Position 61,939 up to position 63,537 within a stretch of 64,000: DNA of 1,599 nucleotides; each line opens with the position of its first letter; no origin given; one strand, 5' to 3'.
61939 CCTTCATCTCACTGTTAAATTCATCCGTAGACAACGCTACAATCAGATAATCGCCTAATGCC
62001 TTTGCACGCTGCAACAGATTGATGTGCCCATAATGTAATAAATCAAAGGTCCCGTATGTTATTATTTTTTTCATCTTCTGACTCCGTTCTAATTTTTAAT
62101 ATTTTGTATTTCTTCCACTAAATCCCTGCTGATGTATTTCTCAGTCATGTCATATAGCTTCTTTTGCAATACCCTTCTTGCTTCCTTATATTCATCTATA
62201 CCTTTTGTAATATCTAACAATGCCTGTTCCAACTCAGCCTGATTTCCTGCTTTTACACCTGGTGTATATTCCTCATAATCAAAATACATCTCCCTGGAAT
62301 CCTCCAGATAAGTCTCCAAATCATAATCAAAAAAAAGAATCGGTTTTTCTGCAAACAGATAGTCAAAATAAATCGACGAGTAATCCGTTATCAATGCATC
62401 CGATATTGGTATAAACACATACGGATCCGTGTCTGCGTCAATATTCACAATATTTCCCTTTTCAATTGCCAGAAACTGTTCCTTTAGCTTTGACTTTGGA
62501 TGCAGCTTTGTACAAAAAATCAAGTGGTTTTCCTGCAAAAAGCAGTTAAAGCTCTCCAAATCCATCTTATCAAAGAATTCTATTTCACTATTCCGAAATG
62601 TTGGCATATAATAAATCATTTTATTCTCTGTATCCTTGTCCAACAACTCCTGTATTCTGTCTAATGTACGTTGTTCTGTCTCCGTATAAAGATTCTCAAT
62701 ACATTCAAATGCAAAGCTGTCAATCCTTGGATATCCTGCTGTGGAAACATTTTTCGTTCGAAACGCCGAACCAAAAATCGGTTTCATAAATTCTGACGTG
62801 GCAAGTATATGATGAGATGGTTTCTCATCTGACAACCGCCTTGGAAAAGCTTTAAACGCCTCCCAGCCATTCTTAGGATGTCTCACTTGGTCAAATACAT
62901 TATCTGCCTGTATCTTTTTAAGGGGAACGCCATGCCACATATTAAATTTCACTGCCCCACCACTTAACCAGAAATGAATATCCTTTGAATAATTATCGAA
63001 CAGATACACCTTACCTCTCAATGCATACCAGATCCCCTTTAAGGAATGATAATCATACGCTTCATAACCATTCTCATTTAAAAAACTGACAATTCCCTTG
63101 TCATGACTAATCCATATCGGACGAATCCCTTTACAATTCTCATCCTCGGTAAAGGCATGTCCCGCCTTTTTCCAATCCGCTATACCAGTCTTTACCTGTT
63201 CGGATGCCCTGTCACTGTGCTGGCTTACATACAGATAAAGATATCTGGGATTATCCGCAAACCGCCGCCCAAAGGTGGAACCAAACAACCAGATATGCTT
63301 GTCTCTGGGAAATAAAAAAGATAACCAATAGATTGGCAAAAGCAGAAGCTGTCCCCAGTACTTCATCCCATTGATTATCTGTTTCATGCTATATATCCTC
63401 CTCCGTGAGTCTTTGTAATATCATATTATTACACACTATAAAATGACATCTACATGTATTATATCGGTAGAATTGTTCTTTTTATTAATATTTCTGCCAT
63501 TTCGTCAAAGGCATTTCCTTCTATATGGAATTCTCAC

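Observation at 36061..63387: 27-kb pseudaminic-acid island interleaved with three acyl-carrier modules and a teichoic-type glycerophosphate module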

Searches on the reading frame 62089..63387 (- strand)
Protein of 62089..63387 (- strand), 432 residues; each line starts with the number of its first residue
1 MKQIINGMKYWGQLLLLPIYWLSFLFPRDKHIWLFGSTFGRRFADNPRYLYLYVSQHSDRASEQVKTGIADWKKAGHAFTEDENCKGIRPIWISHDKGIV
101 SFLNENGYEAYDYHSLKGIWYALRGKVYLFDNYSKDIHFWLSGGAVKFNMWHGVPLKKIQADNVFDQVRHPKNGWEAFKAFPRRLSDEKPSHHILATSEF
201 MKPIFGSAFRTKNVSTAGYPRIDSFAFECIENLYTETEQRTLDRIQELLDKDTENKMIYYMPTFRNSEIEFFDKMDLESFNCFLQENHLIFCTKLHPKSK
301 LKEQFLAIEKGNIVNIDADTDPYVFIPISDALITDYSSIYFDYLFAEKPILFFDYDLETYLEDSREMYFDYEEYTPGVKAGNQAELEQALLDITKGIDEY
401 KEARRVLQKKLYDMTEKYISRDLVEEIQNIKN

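Call 6: search_protein_families(library=pfam, proteins=[window:62089-63387:-], max_evalue=0.01)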
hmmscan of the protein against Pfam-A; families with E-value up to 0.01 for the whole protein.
window:62089-63387:- (432 aa): 1 family
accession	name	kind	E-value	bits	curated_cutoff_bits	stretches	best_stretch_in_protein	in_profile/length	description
PF04464.20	Glyphos_transf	-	2.6e-56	191.6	22.1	1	33-427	16-365/367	CDP-Glycerol:Poly(glycerophosphate) glycerophosphotransferase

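Call 52: search_protein_families(library=ncbifam, proteins=[window:62089-63387:-], max_evalue=0.00001)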
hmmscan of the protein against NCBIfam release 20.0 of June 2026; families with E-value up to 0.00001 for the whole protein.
window:62089-63387:- (432 aa): 3 families
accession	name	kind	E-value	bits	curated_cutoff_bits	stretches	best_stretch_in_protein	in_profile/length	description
NF041712.1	techglyph_taseTarF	equivalog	1e-29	103.8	550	1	95-427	62-386/388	teichoic acid glycerol-phosphate transferase TarF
NF041713.1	Tar_polymTarL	equivalog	2.1e-17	63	1000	1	197-391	335-527/562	teichoic acid ribitol-phosphate polymerase TarL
NF041711.1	TagprimaseTarB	equivalog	5.6e-10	39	500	1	197-390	159-328/362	teichoic acid glycerol-phosphate primase TarB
